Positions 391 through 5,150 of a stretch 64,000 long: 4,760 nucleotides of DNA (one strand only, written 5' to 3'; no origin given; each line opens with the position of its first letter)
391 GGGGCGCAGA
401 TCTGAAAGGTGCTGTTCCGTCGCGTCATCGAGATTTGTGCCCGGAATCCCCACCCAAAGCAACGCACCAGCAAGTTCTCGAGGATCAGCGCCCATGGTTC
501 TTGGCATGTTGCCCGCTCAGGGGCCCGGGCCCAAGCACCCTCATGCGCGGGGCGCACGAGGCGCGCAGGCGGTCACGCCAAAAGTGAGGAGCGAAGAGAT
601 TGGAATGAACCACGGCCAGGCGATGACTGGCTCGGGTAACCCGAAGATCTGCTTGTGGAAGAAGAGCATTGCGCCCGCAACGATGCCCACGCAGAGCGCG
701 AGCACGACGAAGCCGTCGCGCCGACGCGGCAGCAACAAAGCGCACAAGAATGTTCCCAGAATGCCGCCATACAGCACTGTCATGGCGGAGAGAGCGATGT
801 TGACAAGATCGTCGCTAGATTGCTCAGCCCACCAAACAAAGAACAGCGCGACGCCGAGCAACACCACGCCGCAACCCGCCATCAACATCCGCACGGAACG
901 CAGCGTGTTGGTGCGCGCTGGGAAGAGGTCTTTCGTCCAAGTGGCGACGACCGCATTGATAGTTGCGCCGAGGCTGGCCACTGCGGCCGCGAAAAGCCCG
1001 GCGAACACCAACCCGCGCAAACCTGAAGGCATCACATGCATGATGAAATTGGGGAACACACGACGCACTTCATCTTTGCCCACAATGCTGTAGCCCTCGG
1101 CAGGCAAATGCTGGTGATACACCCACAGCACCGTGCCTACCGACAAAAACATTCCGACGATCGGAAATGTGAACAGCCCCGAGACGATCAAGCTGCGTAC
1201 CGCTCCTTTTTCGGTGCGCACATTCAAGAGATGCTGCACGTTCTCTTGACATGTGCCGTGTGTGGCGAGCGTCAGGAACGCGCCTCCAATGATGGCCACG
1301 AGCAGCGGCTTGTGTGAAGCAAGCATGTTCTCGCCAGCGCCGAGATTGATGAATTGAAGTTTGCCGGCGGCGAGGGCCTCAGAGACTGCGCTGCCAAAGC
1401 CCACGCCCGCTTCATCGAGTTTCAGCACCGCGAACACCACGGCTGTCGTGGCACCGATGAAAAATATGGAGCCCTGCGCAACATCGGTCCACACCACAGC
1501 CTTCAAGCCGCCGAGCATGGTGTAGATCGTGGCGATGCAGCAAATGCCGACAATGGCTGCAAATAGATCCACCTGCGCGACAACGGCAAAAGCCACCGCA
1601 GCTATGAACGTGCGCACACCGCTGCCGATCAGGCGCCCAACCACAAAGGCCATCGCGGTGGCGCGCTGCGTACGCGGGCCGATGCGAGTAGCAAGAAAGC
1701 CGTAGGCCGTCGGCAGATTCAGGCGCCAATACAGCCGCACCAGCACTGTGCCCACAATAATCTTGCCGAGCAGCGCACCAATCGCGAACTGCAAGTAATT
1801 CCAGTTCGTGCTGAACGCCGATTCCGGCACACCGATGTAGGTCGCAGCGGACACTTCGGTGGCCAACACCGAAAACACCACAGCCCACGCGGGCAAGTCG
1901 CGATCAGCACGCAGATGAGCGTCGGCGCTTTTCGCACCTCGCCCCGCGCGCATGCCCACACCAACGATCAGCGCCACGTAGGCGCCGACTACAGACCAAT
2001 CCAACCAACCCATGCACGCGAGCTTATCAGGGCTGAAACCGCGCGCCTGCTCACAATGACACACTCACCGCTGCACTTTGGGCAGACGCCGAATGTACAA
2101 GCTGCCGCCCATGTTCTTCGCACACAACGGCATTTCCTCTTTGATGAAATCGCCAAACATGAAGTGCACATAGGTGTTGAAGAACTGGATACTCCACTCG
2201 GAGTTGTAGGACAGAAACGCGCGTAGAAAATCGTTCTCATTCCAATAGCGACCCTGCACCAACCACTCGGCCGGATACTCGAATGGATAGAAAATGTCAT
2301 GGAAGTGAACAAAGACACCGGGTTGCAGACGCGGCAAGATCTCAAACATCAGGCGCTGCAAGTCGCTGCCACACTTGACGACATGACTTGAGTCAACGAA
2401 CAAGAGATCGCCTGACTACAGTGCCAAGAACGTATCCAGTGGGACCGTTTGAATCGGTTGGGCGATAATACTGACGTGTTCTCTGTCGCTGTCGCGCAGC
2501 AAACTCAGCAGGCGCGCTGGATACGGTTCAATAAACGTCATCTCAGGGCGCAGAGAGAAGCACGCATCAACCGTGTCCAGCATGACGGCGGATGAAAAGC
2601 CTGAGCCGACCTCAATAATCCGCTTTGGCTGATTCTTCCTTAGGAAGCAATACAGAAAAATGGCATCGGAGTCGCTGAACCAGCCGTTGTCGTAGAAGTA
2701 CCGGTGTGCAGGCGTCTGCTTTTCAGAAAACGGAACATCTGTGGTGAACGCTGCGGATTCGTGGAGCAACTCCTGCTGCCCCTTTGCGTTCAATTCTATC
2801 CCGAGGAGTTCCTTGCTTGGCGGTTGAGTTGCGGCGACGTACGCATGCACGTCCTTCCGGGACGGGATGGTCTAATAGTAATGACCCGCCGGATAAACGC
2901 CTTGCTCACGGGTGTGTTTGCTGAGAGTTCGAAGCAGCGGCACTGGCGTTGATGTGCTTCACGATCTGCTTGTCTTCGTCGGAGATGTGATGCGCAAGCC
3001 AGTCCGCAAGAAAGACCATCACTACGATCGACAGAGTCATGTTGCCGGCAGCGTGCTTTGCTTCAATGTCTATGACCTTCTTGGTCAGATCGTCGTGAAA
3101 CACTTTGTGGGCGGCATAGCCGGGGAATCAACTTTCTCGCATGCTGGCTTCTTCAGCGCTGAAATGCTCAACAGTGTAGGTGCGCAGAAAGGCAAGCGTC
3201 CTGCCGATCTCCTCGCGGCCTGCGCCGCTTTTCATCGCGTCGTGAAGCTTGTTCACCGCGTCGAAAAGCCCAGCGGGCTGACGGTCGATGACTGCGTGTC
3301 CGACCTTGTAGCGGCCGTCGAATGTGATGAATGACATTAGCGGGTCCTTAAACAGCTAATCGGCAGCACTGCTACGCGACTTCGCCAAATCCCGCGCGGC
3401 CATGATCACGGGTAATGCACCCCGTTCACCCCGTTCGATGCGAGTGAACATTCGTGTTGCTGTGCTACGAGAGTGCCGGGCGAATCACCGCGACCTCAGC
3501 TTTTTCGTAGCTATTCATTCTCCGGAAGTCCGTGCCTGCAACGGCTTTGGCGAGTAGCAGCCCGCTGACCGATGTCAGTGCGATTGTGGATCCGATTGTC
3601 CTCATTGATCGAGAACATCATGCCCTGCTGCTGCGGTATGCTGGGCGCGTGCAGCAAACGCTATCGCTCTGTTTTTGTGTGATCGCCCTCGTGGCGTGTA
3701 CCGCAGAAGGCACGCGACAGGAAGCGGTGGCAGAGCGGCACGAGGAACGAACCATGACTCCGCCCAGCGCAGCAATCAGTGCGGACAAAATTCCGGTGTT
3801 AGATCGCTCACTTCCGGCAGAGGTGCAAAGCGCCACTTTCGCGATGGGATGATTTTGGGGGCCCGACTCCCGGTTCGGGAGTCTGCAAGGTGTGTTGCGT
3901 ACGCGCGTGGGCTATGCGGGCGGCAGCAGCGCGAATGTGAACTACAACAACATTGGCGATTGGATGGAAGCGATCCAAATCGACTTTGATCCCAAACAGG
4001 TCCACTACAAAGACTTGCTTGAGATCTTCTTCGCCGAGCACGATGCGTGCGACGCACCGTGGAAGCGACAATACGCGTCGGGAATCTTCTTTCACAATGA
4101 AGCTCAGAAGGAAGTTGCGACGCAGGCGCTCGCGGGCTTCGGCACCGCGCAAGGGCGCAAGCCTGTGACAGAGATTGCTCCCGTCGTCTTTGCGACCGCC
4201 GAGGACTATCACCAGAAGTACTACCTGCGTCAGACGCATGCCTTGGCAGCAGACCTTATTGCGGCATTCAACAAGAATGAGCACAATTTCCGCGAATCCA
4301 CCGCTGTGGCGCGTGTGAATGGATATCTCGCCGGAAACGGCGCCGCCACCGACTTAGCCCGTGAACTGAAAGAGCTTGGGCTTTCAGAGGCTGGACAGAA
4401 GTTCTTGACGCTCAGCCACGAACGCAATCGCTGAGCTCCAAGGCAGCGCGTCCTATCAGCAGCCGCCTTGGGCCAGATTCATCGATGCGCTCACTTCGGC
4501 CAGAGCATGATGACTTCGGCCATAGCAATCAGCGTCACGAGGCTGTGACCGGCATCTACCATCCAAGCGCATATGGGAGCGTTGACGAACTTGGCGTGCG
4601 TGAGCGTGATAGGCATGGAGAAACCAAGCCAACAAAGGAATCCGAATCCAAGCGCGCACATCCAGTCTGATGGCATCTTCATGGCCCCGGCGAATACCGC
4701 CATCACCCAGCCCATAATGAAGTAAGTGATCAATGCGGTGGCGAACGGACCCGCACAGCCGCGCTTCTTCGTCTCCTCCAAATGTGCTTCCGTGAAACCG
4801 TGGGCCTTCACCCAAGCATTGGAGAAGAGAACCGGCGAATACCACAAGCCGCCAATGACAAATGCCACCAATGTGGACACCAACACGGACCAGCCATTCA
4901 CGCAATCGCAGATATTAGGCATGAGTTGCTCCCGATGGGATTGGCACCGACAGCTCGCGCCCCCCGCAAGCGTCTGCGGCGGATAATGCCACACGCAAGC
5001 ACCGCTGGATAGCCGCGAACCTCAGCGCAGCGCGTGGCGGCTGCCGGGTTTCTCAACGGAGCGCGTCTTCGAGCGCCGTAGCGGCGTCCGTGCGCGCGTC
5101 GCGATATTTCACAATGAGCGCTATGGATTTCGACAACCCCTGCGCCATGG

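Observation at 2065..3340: Low-GC islet carrying two nonsense-interrupted genes (SAM methyltransferase with in-frame TAG; hemerythrin with in-frame TGA)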

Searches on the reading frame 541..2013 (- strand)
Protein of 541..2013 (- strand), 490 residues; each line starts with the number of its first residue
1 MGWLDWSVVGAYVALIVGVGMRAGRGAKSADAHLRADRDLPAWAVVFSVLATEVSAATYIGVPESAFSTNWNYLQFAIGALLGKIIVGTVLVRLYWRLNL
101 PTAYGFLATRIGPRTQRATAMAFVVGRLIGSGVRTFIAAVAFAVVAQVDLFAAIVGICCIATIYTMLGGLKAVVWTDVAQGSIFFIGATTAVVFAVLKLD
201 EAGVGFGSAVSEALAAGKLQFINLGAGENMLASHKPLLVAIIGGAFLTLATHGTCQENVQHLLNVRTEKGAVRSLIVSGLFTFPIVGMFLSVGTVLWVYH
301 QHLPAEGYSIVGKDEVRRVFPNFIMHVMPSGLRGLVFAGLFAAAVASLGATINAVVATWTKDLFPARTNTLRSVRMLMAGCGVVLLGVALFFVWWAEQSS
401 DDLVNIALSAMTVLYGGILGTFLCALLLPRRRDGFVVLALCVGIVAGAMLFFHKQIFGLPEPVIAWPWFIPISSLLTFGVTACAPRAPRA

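Call 18: find_related_loci(query=window:541-2013:-, collection=genome_contigs, flank=10000)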
Query window:541-2013:- (490 aa) in genome_contigs; peptide patterns used: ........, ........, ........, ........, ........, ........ (x = any residue, [..] = any of these).
130 stretches matched a pattern; 1 encode a relative of the query (tblastn E <= 1e-3); 1 distinct loci.
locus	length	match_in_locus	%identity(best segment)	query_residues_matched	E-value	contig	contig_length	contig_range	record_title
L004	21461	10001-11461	88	1-487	0e+0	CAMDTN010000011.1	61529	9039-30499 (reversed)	MAG: Singulisphaera sp. GP187 isolate TH-11nov19-101 genome assembly, contig: TH-11nov19-C926, whole genome shotgun sequ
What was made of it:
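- Tried and rejected: The GTDB genome scan with the symporter found one relative (88% aa) that lacks both genes (call 18).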

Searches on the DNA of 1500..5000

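Call 30: search_rna_families(source=window, start=1500, end=5000, threshold=evalue, max_evalue=10)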
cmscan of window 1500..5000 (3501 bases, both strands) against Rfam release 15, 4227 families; matches with E-value up to 10: 2.
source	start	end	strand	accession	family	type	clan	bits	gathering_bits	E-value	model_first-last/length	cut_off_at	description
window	4612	4675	+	RF00382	DnaX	Cis-reg; frameshift_element;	-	18.5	35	0.78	1-65/65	no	DnaX ribosomal frameshifting element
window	3842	3875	+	RF01518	pRNA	Gene;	-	16.9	34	7.9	1-90/90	no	NoRC associated RNA, pRNA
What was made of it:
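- On Bacterial selenoprotein (for the hemerythrin TGA): No Rfam hit (call 30).
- Tried and rejected: Only chance-level hits appeared: DnaX at E 0.78 and pRNA at E 7.9 (call 30).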

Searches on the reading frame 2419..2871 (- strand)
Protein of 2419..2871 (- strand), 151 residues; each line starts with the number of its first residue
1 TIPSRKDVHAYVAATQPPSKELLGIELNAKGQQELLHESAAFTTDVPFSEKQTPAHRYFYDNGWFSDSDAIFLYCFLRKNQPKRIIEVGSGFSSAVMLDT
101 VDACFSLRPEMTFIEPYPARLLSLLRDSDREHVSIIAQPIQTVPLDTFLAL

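Call 57: find_homologous_proteins(query=window:2419-2871:-)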
Query seq(151 aa) (151 aa): 116 proteins with E <= 0.001 among 136 candidates.
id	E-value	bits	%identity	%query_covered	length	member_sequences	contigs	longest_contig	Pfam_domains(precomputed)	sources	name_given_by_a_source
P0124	2.7e-90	318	99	95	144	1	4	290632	-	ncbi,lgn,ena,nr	ncbi:MAG: hypothetical protein EXS14_02050 [Planctomycetes bacterium]|nr:hypothetical protein [Planc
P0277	1.7e-55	205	65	99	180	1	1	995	-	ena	-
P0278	6.4e-48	180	60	95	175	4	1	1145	-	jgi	jgi:predicted O-methyltransferase YrrM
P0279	4.2e-46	174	57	97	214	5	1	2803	-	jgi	jgi:hypothetical protein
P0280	1.3e-45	173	55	99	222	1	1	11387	-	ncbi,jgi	ncbi:MAG: hypothetical protein PVF79_08585 [Desulfobacterales bacterium]|jgi:hypothetical protein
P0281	6.7e-45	170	59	91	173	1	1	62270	-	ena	-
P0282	2.1e-44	169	65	81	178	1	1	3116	-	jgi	jgi:predicted O-methyltransferase YrrM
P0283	2.3e-44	169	65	82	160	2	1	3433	-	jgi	jgi:hypothetical protein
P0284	3.6e-44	168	55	99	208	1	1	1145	-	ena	-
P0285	6.8e-44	167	62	83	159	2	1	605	-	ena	-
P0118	1.5e-43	166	57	93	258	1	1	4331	PF13578.13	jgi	jgi:hypothetical protein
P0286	1.2e-41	160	57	95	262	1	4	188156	PF13578.13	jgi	jgi:predicted O-methyltransferase YrrM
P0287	2.1e-40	156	61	84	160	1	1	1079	-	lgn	-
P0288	3.4e-39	152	52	99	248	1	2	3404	PF13578.13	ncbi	-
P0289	2.4e-37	146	54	87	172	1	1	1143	-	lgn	-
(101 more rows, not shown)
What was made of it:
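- Tried and rejected: A protein search with the fragment between the two TAGs found nothing between 65% and 99% identity (call 57).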

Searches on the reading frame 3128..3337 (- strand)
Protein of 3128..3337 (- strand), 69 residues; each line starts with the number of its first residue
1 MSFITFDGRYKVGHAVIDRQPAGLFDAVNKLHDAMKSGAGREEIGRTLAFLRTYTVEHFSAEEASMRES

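Call 14: find_encoding_contigs(protein=window:3128-3337:-, flank=10000, max_places=6)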
Protein window:3128-3337:- (69 aa): 4 contigs read that carry it; 3 places shown.
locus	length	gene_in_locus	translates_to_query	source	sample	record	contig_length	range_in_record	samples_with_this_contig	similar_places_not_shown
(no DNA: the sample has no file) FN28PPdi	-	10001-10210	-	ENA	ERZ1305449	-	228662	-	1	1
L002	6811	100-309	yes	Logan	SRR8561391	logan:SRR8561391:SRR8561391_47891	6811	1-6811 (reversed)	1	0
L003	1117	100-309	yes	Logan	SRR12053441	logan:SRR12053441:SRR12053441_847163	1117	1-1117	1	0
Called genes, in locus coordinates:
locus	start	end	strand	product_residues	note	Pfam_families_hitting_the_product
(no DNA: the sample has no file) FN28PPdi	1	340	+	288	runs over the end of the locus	PF10727:Rossmann-like, PF10728:DUF2520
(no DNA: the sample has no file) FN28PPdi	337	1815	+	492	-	PF01487:DHquinase_I, PF08501:Shikimate_dh_N, PF01488:Shikimate_DH (weak)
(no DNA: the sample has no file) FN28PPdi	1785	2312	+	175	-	PF13238:AAA_18 (faint), PF01202:SKI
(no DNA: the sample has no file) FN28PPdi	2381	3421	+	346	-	PF01546:Peptidase_M20, PF07687:M20_dimer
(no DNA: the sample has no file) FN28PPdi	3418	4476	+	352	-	PF01118:Semialdhyde_dh, PF02774:Semialdhyde_dhC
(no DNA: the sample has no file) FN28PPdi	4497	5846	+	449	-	PF00696:AA_kinase, PF13840:ACT_7 (faint), PF01842:ACT (faint), PF22468:ACT_9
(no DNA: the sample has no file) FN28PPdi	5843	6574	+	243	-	PF01113:DapB_N (weak), PF05173:DapB_C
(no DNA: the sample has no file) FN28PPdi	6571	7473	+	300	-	PF00701:DHDPS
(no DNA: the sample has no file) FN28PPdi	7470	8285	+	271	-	PF14805:THDPS_N_2, PF00132:Hexapep (faint), PF14602:Hexapep_2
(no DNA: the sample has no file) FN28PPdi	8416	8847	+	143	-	PF08570:DUF1761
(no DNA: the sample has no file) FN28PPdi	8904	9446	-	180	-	PF01625:PMSR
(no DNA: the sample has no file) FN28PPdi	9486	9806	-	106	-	-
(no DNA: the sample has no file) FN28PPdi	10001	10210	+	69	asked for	-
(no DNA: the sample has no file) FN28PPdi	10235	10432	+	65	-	-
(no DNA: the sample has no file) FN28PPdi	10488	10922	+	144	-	-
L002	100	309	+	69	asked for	-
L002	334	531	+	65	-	-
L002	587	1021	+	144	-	-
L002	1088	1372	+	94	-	-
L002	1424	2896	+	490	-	PF00474:SSF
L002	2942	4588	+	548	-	PF00933:Glyco_hydro_3, PF01915:Glyco_hydro_3_C (weak)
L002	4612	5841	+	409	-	PF01938:TRAM (weak), PF05175:MTS (weak), PF05958:tRNA_U5-meth_tr, PF03602:Cons_hypoth95 (weak)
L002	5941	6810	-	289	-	?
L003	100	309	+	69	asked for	-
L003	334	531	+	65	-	-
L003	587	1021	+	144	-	-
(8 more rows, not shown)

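Call 33: list_cluster_members(proteins=[window:3128-3337:-, window:2906-3103:-, window:2416-2850:-, window:2065-2349:-])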
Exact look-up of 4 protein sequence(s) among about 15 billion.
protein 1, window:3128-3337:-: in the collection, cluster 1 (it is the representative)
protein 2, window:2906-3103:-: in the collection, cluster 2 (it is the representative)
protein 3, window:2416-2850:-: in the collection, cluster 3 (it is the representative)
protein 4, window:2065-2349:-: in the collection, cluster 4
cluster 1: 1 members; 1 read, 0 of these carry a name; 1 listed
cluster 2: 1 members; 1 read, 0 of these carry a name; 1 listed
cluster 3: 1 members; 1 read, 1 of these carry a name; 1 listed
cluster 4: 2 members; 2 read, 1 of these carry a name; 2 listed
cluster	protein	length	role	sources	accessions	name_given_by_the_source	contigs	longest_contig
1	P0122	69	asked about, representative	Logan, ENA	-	-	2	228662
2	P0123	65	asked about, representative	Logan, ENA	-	-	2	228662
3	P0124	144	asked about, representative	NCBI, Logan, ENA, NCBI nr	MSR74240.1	MAG: hypothetical protein EXS14_02050 [Planctomycetes bacterium] | hypothetical protein [Planctomycetota bacterium]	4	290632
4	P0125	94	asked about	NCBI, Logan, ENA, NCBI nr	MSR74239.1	MAG: hypothetical protein EXS14_02045 [Planctomycetes bacterium] | hypothetical protein [Planctomycetota bacterium]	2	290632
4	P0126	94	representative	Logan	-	-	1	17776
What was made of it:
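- All four fragments sit in clusters with no relatives, so no family of such split forms exists (call 33).
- Tried and rejected: The 90% clusters of the four fragments contain only themselves (call 33).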
